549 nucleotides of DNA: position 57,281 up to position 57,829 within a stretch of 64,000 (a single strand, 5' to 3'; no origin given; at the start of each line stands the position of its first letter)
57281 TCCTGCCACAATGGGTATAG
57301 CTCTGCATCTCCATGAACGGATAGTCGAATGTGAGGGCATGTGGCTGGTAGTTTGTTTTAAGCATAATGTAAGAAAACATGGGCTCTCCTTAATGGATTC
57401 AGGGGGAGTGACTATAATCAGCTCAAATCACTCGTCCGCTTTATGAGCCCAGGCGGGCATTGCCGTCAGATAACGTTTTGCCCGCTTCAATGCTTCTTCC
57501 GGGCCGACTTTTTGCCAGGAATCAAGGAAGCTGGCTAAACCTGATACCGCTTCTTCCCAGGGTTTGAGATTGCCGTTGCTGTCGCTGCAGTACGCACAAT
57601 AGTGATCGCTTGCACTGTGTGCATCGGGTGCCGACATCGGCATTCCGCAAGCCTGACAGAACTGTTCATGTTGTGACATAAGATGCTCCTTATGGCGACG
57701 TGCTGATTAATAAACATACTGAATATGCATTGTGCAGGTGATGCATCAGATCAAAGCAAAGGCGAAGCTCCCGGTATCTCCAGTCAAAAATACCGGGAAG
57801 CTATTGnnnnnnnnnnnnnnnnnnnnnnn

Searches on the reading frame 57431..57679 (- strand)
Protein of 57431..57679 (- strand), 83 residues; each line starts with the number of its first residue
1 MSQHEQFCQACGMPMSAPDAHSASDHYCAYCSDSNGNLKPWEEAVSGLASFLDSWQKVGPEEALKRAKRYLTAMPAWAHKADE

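Call 6: search_protein_families(library=pfam, proteins=[window:57431-57679:-], max_evalue=0.01)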
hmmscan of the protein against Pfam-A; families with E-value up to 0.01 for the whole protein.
window:57431-57679:- (83 aa): 2 families
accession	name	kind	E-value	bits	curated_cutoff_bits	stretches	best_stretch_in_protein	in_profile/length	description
PF12674.12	Zn_ribbon_2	-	7e-10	39.9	22.5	1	7-77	1-80/81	Putative zinc ribbon domain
PF13240.11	Zn_Ribbon_1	-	0.0087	16.3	25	0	3-14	11-22/23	zinc-ribbon domain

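Call 10: search_protein_families(library=padloc, proteins=[window:57431-57679:-], max_evalue=0.1)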
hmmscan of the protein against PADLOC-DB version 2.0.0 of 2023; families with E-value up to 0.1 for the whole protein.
window:57431-57679:- (83 aa): 0 families
